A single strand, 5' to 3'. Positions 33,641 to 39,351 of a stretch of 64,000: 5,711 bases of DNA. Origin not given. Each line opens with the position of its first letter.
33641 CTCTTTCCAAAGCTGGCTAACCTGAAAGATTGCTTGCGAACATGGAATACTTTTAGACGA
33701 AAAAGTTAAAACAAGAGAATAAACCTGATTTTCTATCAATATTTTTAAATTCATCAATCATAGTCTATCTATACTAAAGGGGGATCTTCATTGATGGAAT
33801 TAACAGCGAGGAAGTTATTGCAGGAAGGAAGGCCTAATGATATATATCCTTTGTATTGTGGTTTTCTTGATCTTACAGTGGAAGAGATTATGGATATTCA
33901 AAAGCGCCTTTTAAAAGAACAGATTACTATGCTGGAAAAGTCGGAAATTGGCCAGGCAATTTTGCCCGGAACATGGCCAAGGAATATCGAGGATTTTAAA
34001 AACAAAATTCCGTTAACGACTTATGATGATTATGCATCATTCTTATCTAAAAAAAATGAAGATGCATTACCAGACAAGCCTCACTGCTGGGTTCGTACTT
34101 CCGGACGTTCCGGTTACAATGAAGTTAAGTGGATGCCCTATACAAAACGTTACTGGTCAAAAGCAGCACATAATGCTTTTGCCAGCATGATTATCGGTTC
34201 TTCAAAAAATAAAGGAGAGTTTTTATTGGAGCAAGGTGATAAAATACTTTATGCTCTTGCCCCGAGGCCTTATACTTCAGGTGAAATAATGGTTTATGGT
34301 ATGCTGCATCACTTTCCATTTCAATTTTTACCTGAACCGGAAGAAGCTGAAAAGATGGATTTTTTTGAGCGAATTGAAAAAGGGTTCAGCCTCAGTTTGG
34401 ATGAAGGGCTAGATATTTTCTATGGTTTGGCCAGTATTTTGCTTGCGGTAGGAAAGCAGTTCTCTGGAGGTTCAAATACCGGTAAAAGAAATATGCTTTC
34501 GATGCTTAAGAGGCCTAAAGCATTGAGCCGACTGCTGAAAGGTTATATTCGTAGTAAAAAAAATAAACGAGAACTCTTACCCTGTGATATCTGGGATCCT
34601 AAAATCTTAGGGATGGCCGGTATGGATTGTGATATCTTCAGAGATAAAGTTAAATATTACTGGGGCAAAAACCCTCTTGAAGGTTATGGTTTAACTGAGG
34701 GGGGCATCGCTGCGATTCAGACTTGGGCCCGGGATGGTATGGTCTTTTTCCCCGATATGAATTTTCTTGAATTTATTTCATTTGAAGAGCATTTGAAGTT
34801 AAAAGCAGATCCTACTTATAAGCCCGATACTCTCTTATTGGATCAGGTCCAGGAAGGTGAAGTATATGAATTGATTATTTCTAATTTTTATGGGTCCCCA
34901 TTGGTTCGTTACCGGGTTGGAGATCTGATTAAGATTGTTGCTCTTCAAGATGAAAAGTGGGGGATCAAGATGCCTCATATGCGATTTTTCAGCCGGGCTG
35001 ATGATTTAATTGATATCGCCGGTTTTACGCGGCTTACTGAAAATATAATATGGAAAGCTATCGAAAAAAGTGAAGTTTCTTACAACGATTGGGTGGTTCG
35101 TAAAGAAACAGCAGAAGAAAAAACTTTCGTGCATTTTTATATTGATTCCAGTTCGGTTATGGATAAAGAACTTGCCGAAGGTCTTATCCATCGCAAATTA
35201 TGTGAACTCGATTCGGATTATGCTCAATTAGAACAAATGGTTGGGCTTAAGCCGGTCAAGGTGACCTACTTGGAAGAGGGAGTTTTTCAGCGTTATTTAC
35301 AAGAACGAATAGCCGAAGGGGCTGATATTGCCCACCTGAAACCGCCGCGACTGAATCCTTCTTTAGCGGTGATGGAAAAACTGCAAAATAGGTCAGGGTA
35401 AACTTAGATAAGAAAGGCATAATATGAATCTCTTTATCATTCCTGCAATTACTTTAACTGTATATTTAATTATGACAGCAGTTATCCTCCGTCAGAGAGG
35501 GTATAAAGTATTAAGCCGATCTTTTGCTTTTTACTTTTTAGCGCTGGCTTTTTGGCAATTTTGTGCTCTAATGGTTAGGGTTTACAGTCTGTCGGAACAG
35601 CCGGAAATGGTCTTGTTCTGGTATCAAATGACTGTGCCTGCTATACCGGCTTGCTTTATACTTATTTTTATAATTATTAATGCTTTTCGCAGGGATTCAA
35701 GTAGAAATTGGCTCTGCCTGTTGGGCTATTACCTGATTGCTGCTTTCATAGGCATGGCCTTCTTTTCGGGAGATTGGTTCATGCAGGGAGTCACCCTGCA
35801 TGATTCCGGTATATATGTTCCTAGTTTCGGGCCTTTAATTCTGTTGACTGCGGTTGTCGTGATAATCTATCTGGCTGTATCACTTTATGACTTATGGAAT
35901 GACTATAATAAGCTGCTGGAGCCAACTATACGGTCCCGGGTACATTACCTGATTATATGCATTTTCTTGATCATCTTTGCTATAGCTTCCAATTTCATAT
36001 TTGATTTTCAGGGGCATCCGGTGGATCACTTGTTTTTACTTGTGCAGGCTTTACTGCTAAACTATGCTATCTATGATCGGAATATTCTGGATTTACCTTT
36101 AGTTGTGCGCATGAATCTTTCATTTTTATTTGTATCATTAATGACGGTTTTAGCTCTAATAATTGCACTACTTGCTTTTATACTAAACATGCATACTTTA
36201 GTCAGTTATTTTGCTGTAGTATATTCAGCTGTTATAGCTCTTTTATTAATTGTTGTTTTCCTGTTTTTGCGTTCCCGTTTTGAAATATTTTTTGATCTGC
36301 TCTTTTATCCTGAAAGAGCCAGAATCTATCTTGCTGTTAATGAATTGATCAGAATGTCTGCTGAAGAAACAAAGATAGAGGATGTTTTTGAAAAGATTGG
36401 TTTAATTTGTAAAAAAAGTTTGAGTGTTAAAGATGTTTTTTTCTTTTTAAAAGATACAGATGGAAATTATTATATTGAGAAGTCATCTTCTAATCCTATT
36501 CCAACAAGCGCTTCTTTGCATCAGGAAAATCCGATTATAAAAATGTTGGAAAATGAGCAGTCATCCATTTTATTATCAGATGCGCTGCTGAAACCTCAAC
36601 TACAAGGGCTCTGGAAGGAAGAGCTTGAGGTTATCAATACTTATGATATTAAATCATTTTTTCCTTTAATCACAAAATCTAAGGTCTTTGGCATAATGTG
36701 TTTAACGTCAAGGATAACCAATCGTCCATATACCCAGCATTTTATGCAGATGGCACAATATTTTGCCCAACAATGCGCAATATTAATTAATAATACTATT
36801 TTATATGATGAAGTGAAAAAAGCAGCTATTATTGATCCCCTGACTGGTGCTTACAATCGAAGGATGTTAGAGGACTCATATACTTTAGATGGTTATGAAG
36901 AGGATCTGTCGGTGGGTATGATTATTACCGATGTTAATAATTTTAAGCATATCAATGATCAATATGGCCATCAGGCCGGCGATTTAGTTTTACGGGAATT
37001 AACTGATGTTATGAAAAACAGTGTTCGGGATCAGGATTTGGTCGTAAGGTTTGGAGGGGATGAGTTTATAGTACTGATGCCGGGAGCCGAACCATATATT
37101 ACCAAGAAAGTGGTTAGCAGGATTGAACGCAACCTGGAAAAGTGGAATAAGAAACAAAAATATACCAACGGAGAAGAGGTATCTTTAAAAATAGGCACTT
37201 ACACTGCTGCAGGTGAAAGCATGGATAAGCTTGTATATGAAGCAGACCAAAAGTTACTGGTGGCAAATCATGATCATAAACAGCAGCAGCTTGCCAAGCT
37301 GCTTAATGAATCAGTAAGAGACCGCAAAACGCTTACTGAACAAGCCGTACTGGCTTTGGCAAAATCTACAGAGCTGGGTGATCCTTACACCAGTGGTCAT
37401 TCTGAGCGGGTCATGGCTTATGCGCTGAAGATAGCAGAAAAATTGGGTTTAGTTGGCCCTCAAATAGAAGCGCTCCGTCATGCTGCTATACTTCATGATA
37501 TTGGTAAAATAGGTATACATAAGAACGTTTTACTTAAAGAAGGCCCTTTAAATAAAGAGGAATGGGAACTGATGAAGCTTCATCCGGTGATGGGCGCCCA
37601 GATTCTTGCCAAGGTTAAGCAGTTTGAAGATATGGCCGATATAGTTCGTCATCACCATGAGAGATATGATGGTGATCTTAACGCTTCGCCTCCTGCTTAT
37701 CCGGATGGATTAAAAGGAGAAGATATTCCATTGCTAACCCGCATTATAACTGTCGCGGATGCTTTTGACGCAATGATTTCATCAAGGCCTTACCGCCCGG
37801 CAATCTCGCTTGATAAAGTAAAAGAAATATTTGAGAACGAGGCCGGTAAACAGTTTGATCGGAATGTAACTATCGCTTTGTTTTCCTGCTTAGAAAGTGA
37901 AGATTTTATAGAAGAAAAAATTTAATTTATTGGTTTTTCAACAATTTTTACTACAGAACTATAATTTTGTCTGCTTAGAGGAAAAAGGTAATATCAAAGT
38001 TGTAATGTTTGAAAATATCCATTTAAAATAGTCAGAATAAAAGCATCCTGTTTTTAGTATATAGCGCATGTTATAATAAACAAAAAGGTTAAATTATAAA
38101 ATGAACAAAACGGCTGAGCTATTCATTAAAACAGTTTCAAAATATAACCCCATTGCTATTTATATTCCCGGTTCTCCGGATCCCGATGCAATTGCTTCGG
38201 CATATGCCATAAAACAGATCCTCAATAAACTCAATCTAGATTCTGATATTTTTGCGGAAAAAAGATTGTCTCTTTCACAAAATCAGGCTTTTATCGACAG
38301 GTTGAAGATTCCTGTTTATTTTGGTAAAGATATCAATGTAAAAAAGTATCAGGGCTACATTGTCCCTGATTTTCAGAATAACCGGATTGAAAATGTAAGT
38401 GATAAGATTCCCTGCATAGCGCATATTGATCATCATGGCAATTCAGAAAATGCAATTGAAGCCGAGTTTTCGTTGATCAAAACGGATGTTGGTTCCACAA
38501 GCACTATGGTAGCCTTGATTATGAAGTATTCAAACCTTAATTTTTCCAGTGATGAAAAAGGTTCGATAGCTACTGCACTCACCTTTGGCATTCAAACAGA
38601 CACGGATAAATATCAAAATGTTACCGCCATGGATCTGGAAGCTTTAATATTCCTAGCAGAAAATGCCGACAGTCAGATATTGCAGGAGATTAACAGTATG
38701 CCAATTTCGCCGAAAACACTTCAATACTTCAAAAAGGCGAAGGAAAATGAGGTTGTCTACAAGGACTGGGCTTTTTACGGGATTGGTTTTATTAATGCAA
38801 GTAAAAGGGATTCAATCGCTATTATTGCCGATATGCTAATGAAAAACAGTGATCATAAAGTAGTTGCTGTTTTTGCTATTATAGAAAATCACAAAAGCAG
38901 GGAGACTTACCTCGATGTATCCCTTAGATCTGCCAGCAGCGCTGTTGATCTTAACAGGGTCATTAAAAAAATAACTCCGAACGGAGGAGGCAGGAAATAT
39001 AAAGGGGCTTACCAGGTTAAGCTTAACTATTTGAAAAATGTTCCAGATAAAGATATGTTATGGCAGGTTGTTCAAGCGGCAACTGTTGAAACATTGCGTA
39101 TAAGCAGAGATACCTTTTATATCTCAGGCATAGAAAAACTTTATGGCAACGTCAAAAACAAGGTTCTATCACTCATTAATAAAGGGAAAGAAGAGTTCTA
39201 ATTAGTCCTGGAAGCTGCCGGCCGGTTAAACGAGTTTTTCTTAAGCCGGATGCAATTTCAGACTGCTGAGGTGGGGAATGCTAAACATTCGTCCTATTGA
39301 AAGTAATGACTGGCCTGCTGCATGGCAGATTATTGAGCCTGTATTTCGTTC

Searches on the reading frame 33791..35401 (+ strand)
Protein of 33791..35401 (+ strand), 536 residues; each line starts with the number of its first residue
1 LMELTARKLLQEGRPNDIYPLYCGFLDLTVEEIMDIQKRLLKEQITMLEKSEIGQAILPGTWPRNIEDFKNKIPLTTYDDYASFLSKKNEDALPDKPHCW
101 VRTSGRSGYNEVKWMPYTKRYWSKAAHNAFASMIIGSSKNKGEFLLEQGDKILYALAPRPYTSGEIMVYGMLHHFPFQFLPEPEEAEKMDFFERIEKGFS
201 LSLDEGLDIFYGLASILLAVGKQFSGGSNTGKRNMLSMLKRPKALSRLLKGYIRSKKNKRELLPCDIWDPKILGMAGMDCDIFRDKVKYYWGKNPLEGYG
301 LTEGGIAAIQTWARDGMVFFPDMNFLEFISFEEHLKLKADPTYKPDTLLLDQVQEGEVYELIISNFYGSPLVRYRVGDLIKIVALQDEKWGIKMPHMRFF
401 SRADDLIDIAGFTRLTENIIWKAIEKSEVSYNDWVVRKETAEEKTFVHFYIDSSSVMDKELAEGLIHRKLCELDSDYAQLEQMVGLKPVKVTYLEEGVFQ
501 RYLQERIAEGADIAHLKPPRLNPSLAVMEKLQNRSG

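Call 33: search_protein_families(library=pfam, proteins=[window:33791-35401:+], max_evalue=0.00001)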
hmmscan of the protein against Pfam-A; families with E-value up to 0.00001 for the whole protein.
window:33791-35401:+ (536 aa): 2 families
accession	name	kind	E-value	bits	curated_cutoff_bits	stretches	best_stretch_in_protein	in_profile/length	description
PF23571.1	GH3_M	-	2.4e-12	47.2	23.6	1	318-387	2-65/75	GH3 family central domain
PF03321.19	GH3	-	1.9e-09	37.6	23.6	1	30-169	9-148/304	GH3 family N-terminal domain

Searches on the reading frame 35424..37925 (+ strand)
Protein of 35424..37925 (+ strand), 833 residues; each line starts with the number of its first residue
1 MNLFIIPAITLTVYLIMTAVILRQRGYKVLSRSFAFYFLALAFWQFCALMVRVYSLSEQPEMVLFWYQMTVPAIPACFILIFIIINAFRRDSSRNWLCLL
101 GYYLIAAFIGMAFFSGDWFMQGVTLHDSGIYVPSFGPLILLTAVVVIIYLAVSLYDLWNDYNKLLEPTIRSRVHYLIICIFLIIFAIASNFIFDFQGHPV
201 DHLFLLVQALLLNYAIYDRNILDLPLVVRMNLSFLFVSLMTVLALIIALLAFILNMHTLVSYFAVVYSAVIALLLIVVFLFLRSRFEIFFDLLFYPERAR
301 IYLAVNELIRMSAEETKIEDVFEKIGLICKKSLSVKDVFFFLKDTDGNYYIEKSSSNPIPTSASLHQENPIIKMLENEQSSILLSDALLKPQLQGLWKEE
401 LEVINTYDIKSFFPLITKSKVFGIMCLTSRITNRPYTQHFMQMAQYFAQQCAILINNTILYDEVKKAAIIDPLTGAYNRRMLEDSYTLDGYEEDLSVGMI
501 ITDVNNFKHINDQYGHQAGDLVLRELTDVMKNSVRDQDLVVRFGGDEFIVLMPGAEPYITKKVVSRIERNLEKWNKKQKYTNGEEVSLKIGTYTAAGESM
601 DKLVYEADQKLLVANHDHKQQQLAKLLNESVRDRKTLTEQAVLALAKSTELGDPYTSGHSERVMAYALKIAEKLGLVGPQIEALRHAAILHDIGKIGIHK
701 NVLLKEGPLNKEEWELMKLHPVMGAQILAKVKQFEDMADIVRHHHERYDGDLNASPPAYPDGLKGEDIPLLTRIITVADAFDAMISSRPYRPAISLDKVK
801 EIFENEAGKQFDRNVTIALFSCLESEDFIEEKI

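Call 33: search_protein_families(library=pfam, proteins=[window:35424-37925:+], max_evalue=0.00001)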
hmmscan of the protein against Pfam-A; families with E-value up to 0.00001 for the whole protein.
window:35424-37925:+ (833 aa): 4 families
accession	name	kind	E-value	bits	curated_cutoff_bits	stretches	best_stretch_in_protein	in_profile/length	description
PF00990.26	GGDEF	-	4.3e-34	118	23.8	1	468-620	1-160/161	Diguanylate cyclase, GGDEF domain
PF13487.12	HD_5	-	7.7e-32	110.8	27.2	1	652-815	10-170/170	HD domain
PF01966.28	HD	-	1.6e-24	86.8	22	1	657-784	2-116/116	HD domain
PF01590.32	GAF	-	5.8e-07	30.5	22.4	1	319-454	3-132/133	GAF domain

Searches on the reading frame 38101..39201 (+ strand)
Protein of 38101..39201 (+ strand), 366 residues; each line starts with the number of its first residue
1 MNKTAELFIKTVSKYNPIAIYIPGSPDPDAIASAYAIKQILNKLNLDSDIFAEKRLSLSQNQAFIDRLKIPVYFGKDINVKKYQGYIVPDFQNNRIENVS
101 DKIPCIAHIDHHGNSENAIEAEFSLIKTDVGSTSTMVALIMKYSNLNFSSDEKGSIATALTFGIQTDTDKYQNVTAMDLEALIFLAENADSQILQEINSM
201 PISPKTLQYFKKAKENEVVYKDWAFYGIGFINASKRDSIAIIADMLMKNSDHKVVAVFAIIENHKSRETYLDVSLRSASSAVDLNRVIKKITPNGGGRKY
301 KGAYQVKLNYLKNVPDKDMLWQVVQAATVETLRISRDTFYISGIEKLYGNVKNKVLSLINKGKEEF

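Call 33: search_protein_families(library=pfam, proteins=[window:38101-39201:+], max_evalue=0.00001)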
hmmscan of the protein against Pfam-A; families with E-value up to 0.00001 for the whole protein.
window:38101-39201:+ (366 aa): 2 families
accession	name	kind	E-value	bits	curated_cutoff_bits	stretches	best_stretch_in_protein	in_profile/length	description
PF01368.27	DHH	-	2.6e-10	41.1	28.1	1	18-164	2-125/125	DHH family, N-terminal domain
PF02272.25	DHHA1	-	3e-06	28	25.9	1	235-301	14-78/102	DHHA1 domain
